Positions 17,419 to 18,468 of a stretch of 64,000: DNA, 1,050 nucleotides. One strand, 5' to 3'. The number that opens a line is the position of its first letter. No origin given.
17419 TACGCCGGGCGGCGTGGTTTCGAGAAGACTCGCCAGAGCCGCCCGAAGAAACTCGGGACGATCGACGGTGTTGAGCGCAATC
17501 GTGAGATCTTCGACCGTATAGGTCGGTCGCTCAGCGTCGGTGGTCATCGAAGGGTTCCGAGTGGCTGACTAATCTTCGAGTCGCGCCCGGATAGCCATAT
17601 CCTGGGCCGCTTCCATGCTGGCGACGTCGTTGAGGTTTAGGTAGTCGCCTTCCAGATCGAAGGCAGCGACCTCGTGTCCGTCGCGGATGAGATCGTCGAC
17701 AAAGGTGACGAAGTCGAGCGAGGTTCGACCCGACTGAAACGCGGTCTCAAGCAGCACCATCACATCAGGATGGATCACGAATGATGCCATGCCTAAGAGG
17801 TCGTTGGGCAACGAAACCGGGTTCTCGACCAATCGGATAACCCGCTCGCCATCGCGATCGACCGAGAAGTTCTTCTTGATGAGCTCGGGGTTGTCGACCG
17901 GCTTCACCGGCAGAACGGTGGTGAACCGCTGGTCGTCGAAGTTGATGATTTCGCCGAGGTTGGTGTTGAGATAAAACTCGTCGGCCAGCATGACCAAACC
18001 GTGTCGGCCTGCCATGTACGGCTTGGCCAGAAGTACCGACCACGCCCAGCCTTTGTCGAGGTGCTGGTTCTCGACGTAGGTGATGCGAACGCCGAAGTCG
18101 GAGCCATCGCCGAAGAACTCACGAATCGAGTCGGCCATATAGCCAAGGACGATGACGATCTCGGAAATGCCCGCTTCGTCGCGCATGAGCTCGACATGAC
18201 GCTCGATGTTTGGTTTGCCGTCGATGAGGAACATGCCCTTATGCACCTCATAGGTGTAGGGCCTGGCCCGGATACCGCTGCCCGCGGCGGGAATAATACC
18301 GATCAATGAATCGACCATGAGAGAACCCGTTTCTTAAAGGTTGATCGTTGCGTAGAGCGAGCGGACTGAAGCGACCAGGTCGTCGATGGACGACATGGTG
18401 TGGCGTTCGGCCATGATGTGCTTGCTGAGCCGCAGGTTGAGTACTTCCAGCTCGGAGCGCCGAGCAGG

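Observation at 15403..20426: MtnK-family kinase + nucleotidyltransferase + IMPase-family phosphatase operon feeding a GT2-GT4 fusion: a possible salvage-to-glycan activation route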

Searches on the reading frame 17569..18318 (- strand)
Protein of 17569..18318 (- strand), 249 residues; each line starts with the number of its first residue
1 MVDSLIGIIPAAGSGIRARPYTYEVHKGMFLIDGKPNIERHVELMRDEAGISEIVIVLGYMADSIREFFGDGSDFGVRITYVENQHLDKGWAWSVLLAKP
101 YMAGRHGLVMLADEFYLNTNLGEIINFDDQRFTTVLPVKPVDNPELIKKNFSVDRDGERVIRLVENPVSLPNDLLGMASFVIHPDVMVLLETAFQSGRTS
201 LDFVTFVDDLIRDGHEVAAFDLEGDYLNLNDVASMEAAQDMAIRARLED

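Call 3: search_protein_families(library=pfam, proteins=[window:17569-18318:-])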
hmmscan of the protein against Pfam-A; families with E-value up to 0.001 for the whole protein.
window:17569-18318:- (249 aa): 2 families
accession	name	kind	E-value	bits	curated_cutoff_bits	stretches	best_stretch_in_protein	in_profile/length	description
PF00483.29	NTP_transferase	-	5.3e-16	59.4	21.2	1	7-225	2-224/245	Nucleotidyl transferase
PF12804.13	NTP_transf_3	-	8.1e-05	23.3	27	1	7-119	1-101/160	MobA-like NTP transferase domain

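Call 4: search_protein_families(library=ncbifam, proteins=[window:17569-18318:-])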
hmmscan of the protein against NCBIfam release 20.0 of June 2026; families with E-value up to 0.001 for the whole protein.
window:17569-18318:- (249 aa): 20 families
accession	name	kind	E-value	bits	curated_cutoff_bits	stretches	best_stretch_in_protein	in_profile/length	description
TIGR01208.1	rmlA_long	equivalog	2.8e-28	98.8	320.25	1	7-229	2-221/353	glucose-1-phosphate thymidylyltransferase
NF041313.1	UDPGP_AglF_Halo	equivalog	2.6e-26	92.5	400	1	7-239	3-231/234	UTP--glucose-1-phosphate uridylyltransferase AglF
TIGR03992.1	Arch_glmU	subfamily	1.7e-25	89.8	292.1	1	8-228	4-213/393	bifunctional sugar-1-phosphate nucleotidylyltransferase/acetyltransferase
NF045761.1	NAMPUrTaseMurU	equivalog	8.7e-16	58.5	250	1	8-113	4-107/226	N-acetylmuramate alpha-1-phosphate uridylyltransferase MurU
NF052502.1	man1P_GTase_Rv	exception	2.1e-13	49.9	440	1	9-220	5-208/352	mannose-1-phosphate guanylyltransferase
TIGR01207.1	rmlA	equivalog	2.8e-13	49.6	360.65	1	7-169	2-162/286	glucose-1-phosphate thymidylyltransferase RfbA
TIGR01099.1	galU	equivalog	1.4e-12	47.7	326.8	1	8-70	5-66/261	UTP--glucose-1-phosphate uridylyltransferase GalU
NF012024.0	PRK15480.1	equivalog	2.4e-08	33.4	588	1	7-168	6-165/292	glucose-1-phosphate thymidylyltransferase RfbA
NF041173.1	Sug_nt_acttase_Thmprot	equivalog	3.4e-08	32.9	600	1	8-219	4-204/405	bifunctional sugar-1-phosphate nucleotidylyltransferase/acetyltransferase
NF041135.1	IPPtranDIPPsyn_Thcocales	equivalog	7.8e-08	31.7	580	1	8-119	4-107/419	bifunctional L-myo-inositol-1-phosphate cytidylyltransferase/CDP-L-myo-inositol myo-inositolphosphotransferase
NF010935.0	PRK14355.1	equivalog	3.3e-07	29.3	718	1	4-109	3-99/459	bifunctional UDP-N-acetylglucosamine diphosphorylase/glucosamine-1-phosphate N-acetyltransferase GlmU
NF049965.1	GlMnHpPGnyltfHddC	equivalog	4.4e-06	26.5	300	1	8-96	4-91/221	D-glycero-D-manno-heptose 1-phosphate guanosyltransferase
TIGR03310.1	matur_MocA_YgfJ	equivalog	8.1e-06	25.9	186.45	1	8-140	3-128/188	molybdenum cofactor cytidylyltransferase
NF009928.0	PRK13389.1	equivalog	1.9e-05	24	548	0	8-70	12-73/302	UTP--glucose-1-phosphate uridylyltransferase GalU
NF045665.1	NTPtran_DVU1551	equivalog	2e-05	23.8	315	1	7-96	3-81/359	DVU_1551 family NTP transferase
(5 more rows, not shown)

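Call 34: search_solved_structures(query=window:17569-18318:-, max_evalue=0.00001)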
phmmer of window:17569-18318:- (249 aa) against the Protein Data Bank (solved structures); distinct sequences matched with E-value up to 0.00001: 25.
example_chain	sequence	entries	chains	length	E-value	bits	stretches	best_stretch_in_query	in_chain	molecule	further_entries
8x7s_B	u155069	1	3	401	2.1e-10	43.4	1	7-88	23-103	UTP--glucose-1-phosphate uridylyltransferase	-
4y7t_A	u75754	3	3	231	1.4e-09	40.7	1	8-91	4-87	Nucleotidyl transferase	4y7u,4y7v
1mc3_A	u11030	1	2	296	3.6e-09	39.4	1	6-120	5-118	GLUCOSE-1-PHOSPHATE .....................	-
1jyk_A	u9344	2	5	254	4.4e-09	39.1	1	7-115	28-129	CTP:phosphocholine Cytidylyltransferase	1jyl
3hl3_A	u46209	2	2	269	1.5e-08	37.4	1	4-171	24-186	Glucose-1-phosphate thymidylyltransferase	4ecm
2ggo_A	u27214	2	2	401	1.6e-08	37.2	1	8-229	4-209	401aa long hypothetical glucose-1-phosphate thymidylyltransferase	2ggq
3zlk_A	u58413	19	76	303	2.2e-08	36.8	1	7-169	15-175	GLUCOSE-1-PHOSPHATE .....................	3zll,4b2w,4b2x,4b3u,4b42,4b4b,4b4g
4arw_A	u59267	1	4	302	2.4e-08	36.7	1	7-169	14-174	GLUCOSE-1-PHOSPHATE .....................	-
1fxo_A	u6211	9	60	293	2.4e-08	36.7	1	7-169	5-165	GLUCOSE-1-PHOSPHATE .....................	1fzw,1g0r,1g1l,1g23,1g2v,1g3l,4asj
5z09_A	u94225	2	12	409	3.2e-08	36.3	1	8-229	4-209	Dual sugar-1-phosphate nucleotidylyltransferase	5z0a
8hhd_A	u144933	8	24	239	3.5e-08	36.2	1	7-112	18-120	Nucleotidyl transferase | N-acetylmuramate alpha-1-phosphate uridylyltransferase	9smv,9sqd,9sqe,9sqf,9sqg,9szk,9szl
1lvw_A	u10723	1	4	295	3.7e-08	36.1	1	6-126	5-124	glucose-1-phosphate thymidylyltransferase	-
1h5s_A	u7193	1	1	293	4e-08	35.9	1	7-204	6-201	Glucose-1-phosphate thymidylyltransferase 1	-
1h5r_A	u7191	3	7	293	1e-07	34.6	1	7-204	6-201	GLUCOSE-1-PHOSPHATE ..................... | Glucose-1-phosphate thymidylyltransferase 1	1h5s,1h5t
1h5r_B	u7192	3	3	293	1e-07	34.6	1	7-204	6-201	GLUCOSE-1-PHOSPHATE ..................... | Glucose-1-phosphate thymidylyltransferase 1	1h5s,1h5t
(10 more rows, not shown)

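Call 51: find_homologous_proteins(query=window:17569-18318:-)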
Query window:17569-18318:- (249 aa): 295 proteins with E <= 0.001 among 864 candidates; the best 120 are listed.
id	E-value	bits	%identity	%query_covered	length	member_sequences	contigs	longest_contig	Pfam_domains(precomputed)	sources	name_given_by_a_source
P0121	2.6e-161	552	100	100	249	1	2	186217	PF00483.30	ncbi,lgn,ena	-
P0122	4.3e-147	506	91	100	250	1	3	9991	PF00483.30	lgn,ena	-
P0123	9.0e-142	488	87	99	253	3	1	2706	PF00483.30,PF12804.14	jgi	-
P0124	1.6e-140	484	88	100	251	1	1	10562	PF00483.30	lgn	-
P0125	1.2e-131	455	82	99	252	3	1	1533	PF00483.30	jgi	-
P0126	3.8e-129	447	82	99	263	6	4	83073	PF00483.30,PF12804.14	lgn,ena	-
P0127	4.2e-129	447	82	98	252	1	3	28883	PF00483.30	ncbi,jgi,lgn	-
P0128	7.6e-129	446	82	98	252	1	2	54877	PF00483.30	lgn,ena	-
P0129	1.5e-128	445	79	100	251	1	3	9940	PF00483.30,PF12804.14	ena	-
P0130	1.6e-128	445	80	99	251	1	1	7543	PF00483.30,PF12804.14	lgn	-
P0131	1.6e-128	445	80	99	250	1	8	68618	PF00483.30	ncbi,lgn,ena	-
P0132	1.8e-128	445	81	99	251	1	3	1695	PF00483.30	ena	-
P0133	2.0e-128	445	81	98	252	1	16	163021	PF00483.30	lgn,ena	-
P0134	6.1e-128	443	79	99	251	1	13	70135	PF00483.30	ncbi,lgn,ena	-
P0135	8.8e-128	443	80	99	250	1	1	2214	PF00483.30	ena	-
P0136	9.4e-128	442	81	98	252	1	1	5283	PF00483.30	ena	-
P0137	1.1e-127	442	80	99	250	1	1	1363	PF00483.30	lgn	-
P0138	1.1e-127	442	80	99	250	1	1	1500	PF00483.30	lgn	-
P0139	1.1e-127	442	81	99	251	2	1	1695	PF00483.30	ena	-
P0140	3.9e-127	440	77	99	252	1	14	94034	PF00483.30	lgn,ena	-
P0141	5.4e-127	440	77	99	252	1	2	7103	PF00483.30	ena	-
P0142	1.6e-126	438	76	100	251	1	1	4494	PF00483.30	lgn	-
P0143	4.3e-126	437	79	99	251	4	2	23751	PF00483.30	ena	-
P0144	5.1e-126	437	77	99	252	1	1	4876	PF00483.30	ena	-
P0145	9.4e-125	433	77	100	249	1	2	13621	PF00483.30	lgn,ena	-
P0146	1.6e-124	432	76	100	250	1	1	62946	PF00483.30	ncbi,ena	-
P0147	2.4e-124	431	79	98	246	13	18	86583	PF00483.30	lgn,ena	-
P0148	2.6e-124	431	76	100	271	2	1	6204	PF00483.30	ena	-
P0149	2.8e-124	431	78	99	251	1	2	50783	PF00483.30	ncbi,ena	-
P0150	5.1e-124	430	76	100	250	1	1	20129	PF00483.30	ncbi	-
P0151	9.7e-124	429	76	100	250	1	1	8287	PF00483.30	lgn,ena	-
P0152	1.0e-123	429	77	100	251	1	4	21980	PF00483.30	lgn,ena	-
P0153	1.1e-123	429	76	99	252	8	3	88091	PF00483.30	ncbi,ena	-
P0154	1.1e-123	429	77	100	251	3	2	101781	PF00483.30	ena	-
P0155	1.3e-123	429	78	99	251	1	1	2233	PF00483.30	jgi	-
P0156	1.8e-123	428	76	100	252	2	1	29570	PF00483.30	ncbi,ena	-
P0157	1.8e-123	428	75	99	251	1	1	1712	PF00483.30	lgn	-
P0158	2.1e-123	428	76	100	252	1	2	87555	PF00483.30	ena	-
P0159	2.1e-123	428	76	99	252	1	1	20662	PF00483.30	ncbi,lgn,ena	-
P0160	2.3e-123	428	76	99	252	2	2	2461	PF00483.30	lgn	-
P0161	2.7e-123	428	77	99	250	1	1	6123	PF00483.30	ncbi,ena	-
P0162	3.8e-123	427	78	98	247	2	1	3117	PF00483.30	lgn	-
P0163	4.1e-123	427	76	99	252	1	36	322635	PF00483.30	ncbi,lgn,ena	-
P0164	5.0e-123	427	76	99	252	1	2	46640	PF00483.30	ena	-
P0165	6.5e-123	427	78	100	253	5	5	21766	PF00483.30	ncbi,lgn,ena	-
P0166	1.4e-122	426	76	100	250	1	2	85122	PF00483.30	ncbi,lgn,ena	-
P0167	1.5e-122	425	75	100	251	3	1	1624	PF00483.30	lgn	-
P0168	1.7e-122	425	76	99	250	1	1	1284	PF00483.30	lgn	-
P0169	2.0e-122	425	75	98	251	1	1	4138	PF00483.30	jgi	-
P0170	2.0e-122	425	76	99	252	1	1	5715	PF00483.30,PF12804.14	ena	-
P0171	2.6e-122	425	77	98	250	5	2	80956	PF00483.30,PF12804.14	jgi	-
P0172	3.0e-122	424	76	100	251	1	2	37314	PF00483.30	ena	-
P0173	4.3e-122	424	74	98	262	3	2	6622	PF00483.30,PF12804.14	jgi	-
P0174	4.7e-122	424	73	100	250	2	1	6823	PF00483.30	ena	-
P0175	4.9e-122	424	74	100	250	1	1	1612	PF00483.30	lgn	-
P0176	1.1e-121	423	75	100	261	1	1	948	PF00483.30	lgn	-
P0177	1.2e-121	422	74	100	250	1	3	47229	PF00483.30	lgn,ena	-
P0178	1.2e-121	422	75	100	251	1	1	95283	PF00483.30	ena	-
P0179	1.7e-121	422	77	99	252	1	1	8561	PF00483.30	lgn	-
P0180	1.8e-121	422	75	98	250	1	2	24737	PF00483.30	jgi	-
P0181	2.0e-121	422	74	100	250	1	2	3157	PF00483.30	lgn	-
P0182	2.2e-121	422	74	99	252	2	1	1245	PF00483.30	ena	-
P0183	2.3e-121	422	73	100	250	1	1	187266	PF00483.30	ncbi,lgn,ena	-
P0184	3.1e-121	421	74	99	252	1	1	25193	PF00483.30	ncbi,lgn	-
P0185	3.9e-121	421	75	100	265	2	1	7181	PF00483.30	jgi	-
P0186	4.5e-121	421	73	100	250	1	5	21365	PF00483.30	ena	-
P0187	5.8e-121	420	75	100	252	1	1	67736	PF00483.30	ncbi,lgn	-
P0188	6.6e-121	420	77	99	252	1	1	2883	PF00483.30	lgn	-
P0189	1.0e-120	419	74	100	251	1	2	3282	PF00483.30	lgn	-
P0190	1.1e-120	419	75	98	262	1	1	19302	PF00483.30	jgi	-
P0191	1.2e-120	419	74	100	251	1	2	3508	PF00483.30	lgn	-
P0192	3.1e-120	418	74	98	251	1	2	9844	PF00483.30,PF12804.14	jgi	-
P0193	4.7e-120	417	74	99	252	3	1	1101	PF00483.30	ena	-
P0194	7.6e-120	417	74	99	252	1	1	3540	PF00483.30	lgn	-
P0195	1.0e-119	416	73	100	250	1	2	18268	PF00483.30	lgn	-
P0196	1.1e-119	416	74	98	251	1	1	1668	PF00483.30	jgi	-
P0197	1.2e-119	416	72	100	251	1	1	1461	PF00483.30,PF12804.14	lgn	-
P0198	1.5e-119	416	75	99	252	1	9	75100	PF00483.30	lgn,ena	-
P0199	1.8e-119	415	75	98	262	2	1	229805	PF00483.30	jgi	-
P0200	1.9e-119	415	73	100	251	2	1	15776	PF00483.30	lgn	-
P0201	2.0e-119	415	74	100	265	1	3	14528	PF00483.30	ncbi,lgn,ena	-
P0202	2.5e-119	415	74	99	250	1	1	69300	PF00483.30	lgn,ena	-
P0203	7.6e-119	413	73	100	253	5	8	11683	PF00483.30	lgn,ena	-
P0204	1.3e-118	413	72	100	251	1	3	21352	PF00483.30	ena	-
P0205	2.1e-118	412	73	100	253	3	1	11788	PF00483.30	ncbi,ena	-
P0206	3.8e-118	411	71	100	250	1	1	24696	PF00483.30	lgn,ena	-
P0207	4.6e-118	411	74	100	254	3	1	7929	PF00483.30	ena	-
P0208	5.6e-118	410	74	99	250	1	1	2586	PF00483.30,PF12804.14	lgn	-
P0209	7.5e-118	410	74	99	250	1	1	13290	PF00483.30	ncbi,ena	-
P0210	1.2e-117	409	72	100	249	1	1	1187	PF00483.30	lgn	-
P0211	1.6e-117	409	71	100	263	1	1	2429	PF00483.30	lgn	-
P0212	1.6e-117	409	75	98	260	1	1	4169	PF00483.30,PF12804.14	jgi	-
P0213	2.1e-117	409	76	98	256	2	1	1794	PF00483.30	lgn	-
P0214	3.6e-117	408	74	100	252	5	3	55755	PF00483.30,PF12804.14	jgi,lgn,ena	-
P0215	3.7e-117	408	72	100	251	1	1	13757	PF00483.30,PF12804.14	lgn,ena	-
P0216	1.3e-116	406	73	98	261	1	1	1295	PF00483.30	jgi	-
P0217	1.3e-116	406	71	100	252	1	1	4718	PF00483.30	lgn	-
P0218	1.8e-116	406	69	99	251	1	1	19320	PF00483.30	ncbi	-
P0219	2.5e-116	405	72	100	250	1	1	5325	PF00483.30,PF12804.14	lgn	-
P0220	2.7e-116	405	71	100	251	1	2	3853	PF00483.30,PF12804.14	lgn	-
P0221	3.1e-116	405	71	100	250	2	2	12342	PF00483.30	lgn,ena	-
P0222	4.3e-116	404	72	100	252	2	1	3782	PF00483.30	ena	-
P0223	8.0e-116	403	71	100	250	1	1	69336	PF00483.30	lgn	-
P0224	1.1e-115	403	69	100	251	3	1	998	PF00483.30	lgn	-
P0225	1.2e-115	403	72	99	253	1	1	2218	PF00483.30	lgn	-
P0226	2.5e-115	402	71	99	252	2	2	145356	PF00483.30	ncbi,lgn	-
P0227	3.0e-115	402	72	99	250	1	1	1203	PF00483.30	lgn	-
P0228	5.5e-115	401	70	100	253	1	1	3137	PF00483.30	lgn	-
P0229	1.7e-114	399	71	99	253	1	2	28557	PF00483.30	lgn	-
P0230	2.9e-114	398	71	100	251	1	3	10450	PF00483.30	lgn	-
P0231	4.7e-114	398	72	100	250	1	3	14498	PF00483.30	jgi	jgi:dTDP-glucose pyrophosphorylase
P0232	5.6e-114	397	71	100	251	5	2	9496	PF00483.30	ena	-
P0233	9.3e-114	397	71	99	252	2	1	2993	PF00483.30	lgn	-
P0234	1.4e-113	396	71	98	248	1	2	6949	PF00483.30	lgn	-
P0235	1.7e-113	396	71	100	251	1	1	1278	PF00483.30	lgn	-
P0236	2.8e-113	395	72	99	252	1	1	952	PF00483.30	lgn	-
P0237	3.7e-113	395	70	99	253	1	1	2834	PF00483.30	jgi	-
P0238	3.8e-113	395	69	100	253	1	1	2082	PF00483.30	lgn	-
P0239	4.9e-113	394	71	100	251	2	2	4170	PF00483.30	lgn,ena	-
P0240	7.9e-113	394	70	99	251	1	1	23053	PF00483.30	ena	-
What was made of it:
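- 17569..18318 (-): Sugar-1-phosphate nucleotidylyltransferase, 249 aa, RmlA/GalU/MurU fold. The family is tight: 295 hits, and the top 120 are at least 69% identical (call 51).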

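Call 58: predict_structure(alignment_id=A3)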
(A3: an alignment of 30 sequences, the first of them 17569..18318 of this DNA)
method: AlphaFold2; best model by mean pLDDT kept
length: 249 residues; sequences in the alignment: 30
mean_pLDDT: 84.5   pTM: 0.85
mean pLDDT of the five models: 84.5, 83.1, 81.6, 80.5, 79.7
residues with pLDDT >= 90: 128; 70-90: 92; 50-70: 16; < 50: 13
segments of 3 or more residues with pLDDT < 50: 14-24
pLDDT, mean of each block of 10 residues (from residue 1): 78 50 61 92 95 92 92 98 85 89 92 90 91 90 71 88 72 74 91 83 82 93 87 87 91
secondary structure, 60 per line:
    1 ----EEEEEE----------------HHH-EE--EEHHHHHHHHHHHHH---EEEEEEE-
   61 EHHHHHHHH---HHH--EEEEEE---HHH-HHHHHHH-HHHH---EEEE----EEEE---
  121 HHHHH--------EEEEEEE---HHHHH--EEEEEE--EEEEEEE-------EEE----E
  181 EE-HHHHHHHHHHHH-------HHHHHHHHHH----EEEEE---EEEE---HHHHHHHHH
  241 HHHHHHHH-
elements in order: E5-10 H37-49 E53-59 H62-69 E78-83 H91-97 H99-102 E106-109 E114-117 H121-125 E134-140 H144-148 E151-156 E159-165 E173-175 E180-182 H184-195 H203-212 E217-221 E225-228 H232-248
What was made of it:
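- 17569..18318 (-): The AF2 model has pLDDT 84.5 (call 58).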

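Call 61: fold_search(model_id=the predicted structure, library=pdb)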
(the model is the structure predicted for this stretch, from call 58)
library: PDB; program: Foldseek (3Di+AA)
matches with E <= 10: 1360; with E <= 0.001: 554
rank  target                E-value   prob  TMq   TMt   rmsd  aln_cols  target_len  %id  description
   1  3pkp_A                1.8e-17  1.00  0.82  0.71   3.3       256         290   21  Q83S Variant of S. Enterica RmlA with dATP (released 2011-01-12)
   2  3pkp_B                3.1e-17  1.00  0.81  0.71   3.3       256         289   21  Q83S Variant of S. Enterica RmlA with dATP (released 2011-01-12)
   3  3hl3_A                3.7e-17  1.00  0.81  0.81   3.0       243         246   20  2.76 Angstrom Crystal Structure of a Putative Glucose-1-Phosphate Thymidylyltransferase from Bacillus anthracis in Com (released 2009-06-09)
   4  2e3d_A                3.7e-17  1.00  0.77  0.68   3.7       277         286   24  Crystal structure of E. coli glucose-1-phosphate uridylyltransferase (released 2006-12-12)
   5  3pkp_C                4.2e-17  1.00  0.80  0.71   3.1       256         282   20  Q83S Variant of S. Enterica RmlA with dATP (released 2011-01-12)
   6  8f73_C                5.4e-17  1.00  0.77  0.71   4.4       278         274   22  Crystal structure of Pseudomonas aeruginosa UDP-glucose phosphorylase in complex with UDP-glucose (released 2023-11-29)
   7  8f73_D                5.4e-17  1.00  0.77  0.71   4.6       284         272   21  Crystal structure of Pseudomonas aeruginosa UDP-glucose phosphorylase in complex with UDP-glucose (released 2023-11-29)
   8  4ecm                  7.5e-17  1.00  0.79  0.80   3.4       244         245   21  2.3 Angstrom Crystal Structure of a Glucose-1-phosphate Thymidylyltransferase from Bacillus anthracis in Complex with Th (released 2012-04-04)
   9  3pkp_L                1.0e-16  1.00  0.80  0.71   3.2       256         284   20  Q83S Variant of S. Enterica RmlA with dATP (released 2011-01-12)
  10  8f73_A                1.1e-16  1.00  0.79  0.72   4.3       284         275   21  Crystal structure of Pseudomonas aeruginosa UDP-glucose phosphorylase in complex with UDP-glucose (released 2023-11-29)
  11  8f73_G                1.1e-16  1.00  0.78  0.72   4.3       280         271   21  Crystal structure of Pseudomonas aeruginosa UDP-glucose phosphorylase in complex with UDP-glucose (released 2023-11-29)
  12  3pkp_D                1.2e-16  1.00  0.80  0.71   3.2       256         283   20  Q83S Variant of S. Enterica RmlA with dATP (released 2011-01-12)
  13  3juj_A                1.9e-16  1.00  0.79  0.72   3.8       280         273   18  The crystal structure of apo- UDP-glucose pyrophosphorylase (released 2010-03-31)
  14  8f73_E                1.9e-16  1.00  0.78  0.70   4.5       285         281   22  Crystal structure of Pseudomonas aeruginosa UDP-glucose phosphorylase in complex with UDP-glucose (released 2023-11-29)
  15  9yfb                  1.9e-16  1.00  0.75  0.69   3.9       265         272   23  Crystal Structure UTP--glucose-1-phosphate uridylyltransferase from Bordetella pertussis in complex with UTP (released 2025-10-08)
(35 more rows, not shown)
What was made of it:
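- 17569..18318 (-): Foldseek finds RmlA, GalU and MurU at TM 0.76-0.82 and about 20% identity (call 61).
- On Sugar-1-phosphate nucleotidylyltransferase (PF00483, RmlA/GalU type): The AF2 model has pLDDT 84.5, and Foldseek gives TM 0.76-0.82 to RmlA, GalU and MurU (calls 58, 61).
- Closest known: MupP / AmgK / MurU. Same: MurU is among the best structural matches of the NTase (TM 0.76, call 61).
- The fold is that of sugar-1-phosphate thymidylyl/uridylyltransferases (call 61).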
